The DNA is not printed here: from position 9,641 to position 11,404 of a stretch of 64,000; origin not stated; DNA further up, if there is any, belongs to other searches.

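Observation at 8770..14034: Orphan Mo-bisPGD catalytic subunit coupled to a nitroreductase-fold protein and twin 4-TM proteins instead of Fe-S, heme and chaperone subunits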

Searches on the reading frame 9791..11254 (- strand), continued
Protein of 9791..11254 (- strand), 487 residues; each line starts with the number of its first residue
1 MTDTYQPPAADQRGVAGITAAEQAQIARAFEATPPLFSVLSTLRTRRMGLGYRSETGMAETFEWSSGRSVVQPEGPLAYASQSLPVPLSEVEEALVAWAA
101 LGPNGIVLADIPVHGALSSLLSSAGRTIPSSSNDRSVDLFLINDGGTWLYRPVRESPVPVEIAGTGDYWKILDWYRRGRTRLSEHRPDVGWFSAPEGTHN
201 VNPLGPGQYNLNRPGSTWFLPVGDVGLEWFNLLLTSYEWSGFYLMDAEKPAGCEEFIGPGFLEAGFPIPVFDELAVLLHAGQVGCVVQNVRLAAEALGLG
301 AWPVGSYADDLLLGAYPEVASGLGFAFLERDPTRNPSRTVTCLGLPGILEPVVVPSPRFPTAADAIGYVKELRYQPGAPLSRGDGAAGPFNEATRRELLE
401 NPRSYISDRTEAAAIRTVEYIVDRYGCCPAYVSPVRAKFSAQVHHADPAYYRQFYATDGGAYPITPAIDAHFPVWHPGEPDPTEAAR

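Call 24: fold_search(model_id=the predicted structure, library=pdb)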
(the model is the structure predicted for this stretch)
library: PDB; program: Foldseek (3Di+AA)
matches with E <= 10: 165; with E <= 0.001: 5
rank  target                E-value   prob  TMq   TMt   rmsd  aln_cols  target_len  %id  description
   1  3hoi                  3.1e-05  1.00  0.22  0.53   6.2       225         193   19  Crystal structure of FMN-dependent nitroreductase BF3017 from Bacteroides fragilis NCTC 9343 (YP_212631.1) from Bacteroi (released 2009-06-23)
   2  8cqs_A                2.1e-04  1.00  0.21  0.50  12.8       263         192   16  Flavin mononucleotide-dependent nitroreductase B.thetaiotaomicron (BT_0217) (released 2024-03-27)
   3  8cqs_B                2.1e-04  1.00  0.21  0.49  12.9       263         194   16  Flavin mononucleotide-dependent nitroreductase B.thetaiotaomicron (BT_0217) (released 2024-03-27)
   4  3hj9_B                3.8e-04  1.00  0.20  0.42  11.2       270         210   15  Crystal structure of a putative nitroreductase (reut_a1228) from ralstonia eutropha jmp134 at 2.00 A resolution (released 2009-06-16)
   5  3hj9_A                9.0e-04  1.00  0.19  0.38  12.9       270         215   16  Crystal structure of a putative nitroreductase (reut_a1228) from ralstonia eutropha jmp134 at 2.00 A resolution (released 2009-06-16)
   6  8pz5_A                1.1e-02  0.97  0.20  0.21  11.4       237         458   15  Structure of ThcOx, solved at wavelength 3.099 A (released 2023-10-25)
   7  6gos_C                3.3e-02  0.69  0.20  0.35  19.0       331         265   12  E. coli Microcin synthetase McbBCD complex with pro-MccB17 bound (released 2019-01-30)
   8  5hdj_B                3.5e-02  0.69  0.21  0.37  18.4       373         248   13  Structure of B. megaterium NfrA1 (released 2016-04-06)
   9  7ly7_B                3.9e-02  0.95  0.21  0.29   9.4       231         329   10  Crystal structure of the elongation module of the bacillamide NRPS, BmdB, in complex with the oxidase BmdC (released 2022-02-02)
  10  7ly5_B                5.7e-02  0.94  0.20  0.47   6.2       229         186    8  Proteolyzed crystal structure of the bacillamide NRPS, BmdB, in complex with the oxidase BmdC (released 2022-02-02)
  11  5lq4_A                5.7e-02  0.93  0.22  0.24   7.1       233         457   14  The Structure of ThcOx, the First Oxidase Protein from the Cyanobactin Pathways (released 2016-11-09)
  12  6grh_C                5.7e-02  0.60  0.20  0.35  19.6       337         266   13  E. coli Microcin synthetase McbBCD complex with truncated pro-MccB17 bound (released 2019-01-30)
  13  5hdj_A                6.4e-02  0.60  0.21  0.38  18.4       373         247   14  Structure of B. megaterium NfrA1 (released 2016-04-06)
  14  5lq4_B                6.7e-02  0.77  0.18  0.19  12.1       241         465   14  The Structure of ThcOx, the First Oxidase Protein from the Cyanobactin Pathways (released 2016-11-09)
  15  1f5v_A                8.9e-02  0.47  0.21  0.39  21.6       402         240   14  STRUCTURE AND SITE-DIRECTED MUTAGENESIS OF A FLAVOPROTEIN FROM ESCHERICHIA COLI THAT REDUCES NITROCOMPOUNDS. ALTERATIO (released 2001-02-14)
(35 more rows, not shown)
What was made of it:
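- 9791..11254 (-): 487-aa divergent nitroreductase-superfamily protein, a putative FMN protein. It is translationally coupled to alpha2 and to TM_A. Top Foldseek PDB hits are all nitroreductase superfamily, best E 3e-5 (call 24).
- On Nitroreductase superfamily (PF00881): Best is 3hoi at E 3e-5, probability 1.0, TM (target) 0.53 (call 24).
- Closest known: Nitroreductase-superfamily tailoring oxidases docking on adenylation-domain cores. Same: The 487-aa model matches BmdC, McbC and ThcOx (call 24).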

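Call 32: search_protein_families(library=pfam, proteins=[L001:11466-12032:+, L001:12111-12572:+, L003:11479-12021:+, L003:12115-12525:+], max_evalue=10)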
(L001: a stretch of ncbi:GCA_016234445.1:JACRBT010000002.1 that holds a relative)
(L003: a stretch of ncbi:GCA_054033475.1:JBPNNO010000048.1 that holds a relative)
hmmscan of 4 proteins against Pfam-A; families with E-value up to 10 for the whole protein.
L001:11466-12032:+ (188 aa): 3 families
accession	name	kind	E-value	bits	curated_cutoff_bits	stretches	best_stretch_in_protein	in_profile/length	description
PF05425.18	CopD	-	0.00063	20.5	32.1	1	52-180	3-105/105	Copper resistance protein D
PF13664.11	DUF4149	-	0.037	14.7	24.6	1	18-132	2-93/102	Domain of unknown function (DUF4149)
PF25686.1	Betaherpes_U91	-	0.078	12.9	27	1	132-173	69-110/157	Betaherpesvirus U91 protein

L001:12111-12572:+ (153 aa): 1 family
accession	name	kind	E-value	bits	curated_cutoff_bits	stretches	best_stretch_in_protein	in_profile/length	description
PF05425.18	CopD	-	3.8e-09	37.3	32.1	1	24-147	3-105/105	Copper resistance protein D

L003:11479-12021:+ (180 aa): 5 families
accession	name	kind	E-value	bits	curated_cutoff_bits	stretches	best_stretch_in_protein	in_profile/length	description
PF05425.18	CopD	-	1.9e-09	38.3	32.1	1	52-174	3-105/105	Copper resistance protein D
PF09980.14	DUF2214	-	0.00011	22.6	34.1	1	8-177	2-145/147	Predicted membrane protein (DUF2214)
PF11027.13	DUF2615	-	0.05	14.1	23.4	1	100-145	53-94/104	Protein of unknown function (DUF2615)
PF13664.11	DUF4149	-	0.31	11.8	24.6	1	17-91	1-75/102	Domain of unknown function (DUF4149)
PF16118.10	DUF4834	-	0.49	11.8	27.8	1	103-148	6-54/99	Domain of unknown function (DUF4834)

L003:12115-12525:+ (136 aa): 8 families
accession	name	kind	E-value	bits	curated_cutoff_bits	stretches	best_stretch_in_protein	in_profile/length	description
PF05425.18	CopD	-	2.2e-05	25.2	32.1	1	26-133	5-105/105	Copper resistance protein D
PF13664.11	DUF4149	-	0.0036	17.9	24.6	1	5-86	21-94/102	Domain of unknown function (DUF4149)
PF01737.22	Ycf9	-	0.013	15.8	22.3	1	46-81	24-58/58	YCF9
PF01292.26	Ni_hydr_CYTB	-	0.027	14.7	30.1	1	30-103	11-95/179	Prokaryotic cytochrome b561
PF07584.16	BatA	-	0.19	12.6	25.9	1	65-127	11-73/77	Aerotolerance regulator N-terminal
PF13471.12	Transglut_core3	-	0.22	11.9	26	1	88-134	24-70/117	Transglutaminase-like superfamily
PF24673.1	Blr_divisome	-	0.89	9.5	27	0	5-22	23-40/41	Divisome-associated membrane protein Blr family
PF19744.4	DUF6232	-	1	10.2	27.4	1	5-89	8-90/117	Family of unknown function (DUF6232)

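Call 43: search_protein_families(library=pfam, proteins=[L074:509-1615:+, L074:1626-2849:+, L074:2862-3905:+, L074:3921-4625:-, L074:4894-5919:+, L074:5906-6412:+, L074:6554-7219:+, L074:11440-11973:+, L074:12010-13101:+, L074:13185-14219:+], max_evalue=0.01)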
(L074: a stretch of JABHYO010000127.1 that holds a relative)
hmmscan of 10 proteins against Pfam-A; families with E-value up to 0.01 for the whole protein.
L074:509-1615:+ (368 aa): 3 families
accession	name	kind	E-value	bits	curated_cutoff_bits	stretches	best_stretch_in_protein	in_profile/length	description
PF02771.21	Acyl-CoA_dh_N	-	2e-27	96.2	22.9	1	6-117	1-112/113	Acyl-CoA dehydrogenase, N-terminal domain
PF00441.29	Acyl-CoA_dh_1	-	7.4e-20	72.1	22.4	1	215-350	1-135/150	Acyl-CoA dehydrogenase, C-terminal domain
PF02770.24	Acyl-CoA_dh_M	-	0.0022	18.6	33.3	1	125-191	4-80/97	Acyl-CoA dehydrogenase, middle domain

L074:1626-2849:+ (407 aa): 3 families
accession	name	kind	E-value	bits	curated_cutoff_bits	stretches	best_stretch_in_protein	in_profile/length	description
PF00441.29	Acyl-CoA_dh_1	-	3.6e-22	79.6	22.4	1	228-384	1-150/150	Acyl-CoA dehydrogenase, C-terminal domain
PF02770.24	Acyl-CoA_dh_M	-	2.1e-20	73.1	33.3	1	122-216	1-97/97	Acyl-CoA dehydrogenase, middle domain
PF02771.21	Acyl-CoA_dh_N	-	4.4e-16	59.7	22.9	1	7-118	2-113/113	Acyl-CoA dehydrogenase, N-terminal domain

L074:2862-3905:+ (347 aa): 1 family
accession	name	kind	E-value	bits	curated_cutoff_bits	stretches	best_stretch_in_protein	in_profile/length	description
PF00296.26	Bac_luciferase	-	9.5e-51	173.4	27.9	1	13-290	24-291/314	Luciferase-like monooxygenase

L074:3921-4625:- (234 aa): 2 families
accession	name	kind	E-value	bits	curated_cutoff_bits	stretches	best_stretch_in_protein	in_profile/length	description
PF00440.29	TetR_N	-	1.1e-11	44.8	24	1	40-85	1-46/47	Bacterial regulatory proteins, tetR family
PF17918.6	TetR_C_15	-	0.00033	21.7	26.8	1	111-228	1-108/108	Tetracyclin repressor-like, C-terminal domain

L074:4894-5919:+ (341 aa): 8 families
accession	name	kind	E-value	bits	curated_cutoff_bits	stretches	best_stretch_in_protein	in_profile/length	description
PF13247.11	Fer4_11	-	4.1e-28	98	26.2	1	130-223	3-98/100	4Fe-4S dicluster domain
PF13237.11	Fer4_10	-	4.4e-12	46.2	25.5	2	162-216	2-53/53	4Fe-4S dicluster domain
PF12838.12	Fer4_7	-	1.2e-09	38.9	27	1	137-182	2-51/52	4Fe-4S dicluster domain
PF12797.12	Fer4_2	-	7.5e-08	32.3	24.5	1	10-27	4-21/22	4Fe-4S binding domain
PF12837.12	Fer4_6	-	1.7e-07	31.2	25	0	163-182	3-22/24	4Fe-4S binding domain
PF13187.11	Fer4_9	-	2.6e-05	24.6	27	1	137-182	2-50/52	4Fe-4S dicluster domain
PF25160.1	LdpA_Fe-S-bd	-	0.00017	21.7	27.6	1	139-185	4-44/49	LdpA Fe-S cluster-binding domain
PF00037.32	Fer4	-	0.00072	19.7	21.1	1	10-26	2-18/24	4Fe-4S binding domain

L074:5906-6412:+ (168 aa): 2 families
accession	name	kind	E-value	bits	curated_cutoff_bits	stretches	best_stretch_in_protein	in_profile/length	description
PF10027.14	DUF2269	-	1.2e-06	29.1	28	1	12-159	3-145/150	Predicted integral membrane protein (DUF2269)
PF05425.18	CopD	-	8.9e-05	23.3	32.1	1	55-164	5-105/105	Copper resistance protein D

L074:6554-7219:+ (221 aa): 1 family
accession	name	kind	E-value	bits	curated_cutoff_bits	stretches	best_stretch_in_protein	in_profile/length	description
PF02613.20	Nitrate_red_del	-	8.4e-16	58.7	22.2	1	70-189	19-135/136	Nitrate reductase delta subunit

L074:11440-11973:+ (177 aa): 1 family
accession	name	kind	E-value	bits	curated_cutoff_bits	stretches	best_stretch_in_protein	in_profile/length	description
PF05425.18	CopD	-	0.00011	23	32.1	1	49-171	3-105/105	Copper resistance protein D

L074:12010-13101:+ (363 aa): 1 family
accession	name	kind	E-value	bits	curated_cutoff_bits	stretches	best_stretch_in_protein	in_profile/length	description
PF00501.34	AMP-binding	-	6.3e-13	48.7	29.9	1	136-330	180-383/384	AMP-binding enzyme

L074:13185-14219:+ (344 aa): 11 families
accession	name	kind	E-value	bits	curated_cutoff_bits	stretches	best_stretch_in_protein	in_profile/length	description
PF13247.11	Fer4_11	-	6.4e-29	100.5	26.2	1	131-225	3-98/100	4Fe-4S dicluster domain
PF13237.11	Fer4_10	-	2.5e-11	43.8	25.5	3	132-182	3-53/53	4Fe-4S dicluster domain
PF12838.12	Fer4_7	-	1.1e-09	39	27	1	137-184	1-51/52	4Fe-4S dicluster domain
PF12797.12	Fer4_2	-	1.5e-09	37.6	24.5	2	9-28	2-21/22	4Fe-4S binding domain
PF12837.12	Fer4_6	-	5e-09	36.1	25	2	163-184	1-22/24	4Fe-4S binding domain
PF00037.32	Fer4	-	1.4e-05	25.1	21.1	1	11-27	2-18/24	4Fe-4S binding domain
PF13187.11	Fer4_9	-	3.1e-05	24.4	27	1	138-184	2-50/52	4Fe-4S dicluster domain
PF13534.11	Fer4_17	-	0.00096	20.1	22.2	0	15-29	44-58/61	4Fe-4S dicluster domain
PF25160.1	LdpA_Fe-S-bd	-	0.0011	19.2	27.6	1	140-187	4-44/49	LdpA Fe-S cluster-binding domain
PF14697.11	Fer4_21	-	0.0027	18.2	35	0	137-183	7-53/59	4Fe-4S dicluster domain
PF12800.12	Fer4_4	-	0.0032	18.2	24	0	15-29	2-16/17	4Fe-4S binding domain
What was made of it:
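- Closest known: Membrane-bound complex iron-sulfur molybdoenzymes with cytoplasm-facing alpha-beta. Same: In L074 the TM_B gene sits beside, and overlaps, the beta gene (call 43).
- In L074 TM_B is inserted between beta and delta (call 43). L074 dedicates a beta and a delta to alpha2 (call 43).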

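Call 60: search_protein_families(library=pfam, proteins=[L072:12038-13981:+, L072:15103-16308:+], max_evalue=0.001)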
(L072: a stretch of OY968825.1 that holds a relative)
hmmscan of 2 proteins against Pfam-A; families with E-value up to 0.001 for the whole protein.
L072:12038-13981:+ (647 aa): 1 family
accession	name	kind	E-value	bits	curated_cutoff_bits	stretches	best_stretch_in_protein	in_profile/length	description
PF00501.34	AMP-binding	-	2.1e-13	50.3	29.9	1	289-502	157-375/384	AMP-binding enzyme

L072:15103-16308:+ (401 aa): 1 family
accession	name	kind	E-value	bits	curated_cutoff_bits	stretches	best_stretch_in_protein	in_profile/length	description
PF01136.24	Peptidase_U32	-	4.4e-10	39.7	22.4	1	97-164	4-71/233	Peptidase family U32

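Call 66: search_protein_representatives(alignment_id=A1)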
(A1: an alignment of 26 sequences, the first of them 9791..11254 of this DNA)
Query: 26 sequences, 490 profile positions. Proteins with E-value up to 0.001 (for the whole library): 553; up to 1e-10: 230; up to 1e-30: 59. The best 150 are listed.
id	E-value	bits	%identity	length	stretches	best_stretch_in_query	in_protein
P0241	6.5e-196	668.0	-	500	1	3-488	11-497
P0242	5.8e-143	493.4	-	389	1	163-433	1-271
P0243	1.1e-135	469.4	-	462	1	12-480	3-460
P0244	1.1e-123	429.8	-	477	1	20-484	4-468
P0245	2.7e-119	415.3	-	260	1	88-295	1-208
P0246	3.8e-115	401.6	-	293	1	201-488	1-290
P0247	1.4e-110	386.5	-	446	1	8-479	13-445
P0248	4.6e-99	348.6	-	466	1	19-483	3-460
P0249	6.3e-93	328.3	-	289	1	13-300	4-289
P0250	1.9e-89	316.8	-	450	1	28-479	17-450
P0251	5.7e-83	295.5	-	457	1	18-480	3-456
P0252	4.1e-79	282.8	-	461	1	27-480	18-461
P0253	1.7e-71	257.7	-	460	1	31-481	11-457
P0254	2.5e-65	237.3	-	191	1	306-487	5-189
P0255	2.3e-64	234.1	-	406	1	36-303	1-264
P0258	6.7e-59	216.1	-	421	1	70-481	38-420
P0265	2.4e-46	174.7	-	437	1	75-483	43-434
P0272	9.6e-42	159.5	-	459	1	70-484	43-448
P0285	2.2e-34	135.2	-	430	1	70-480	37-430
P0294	8.5e-33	130.0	-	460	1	70-479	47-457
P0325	1.1e-25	106.5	-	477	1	69-462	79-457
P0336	1.1e-23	100.0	-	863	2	71-302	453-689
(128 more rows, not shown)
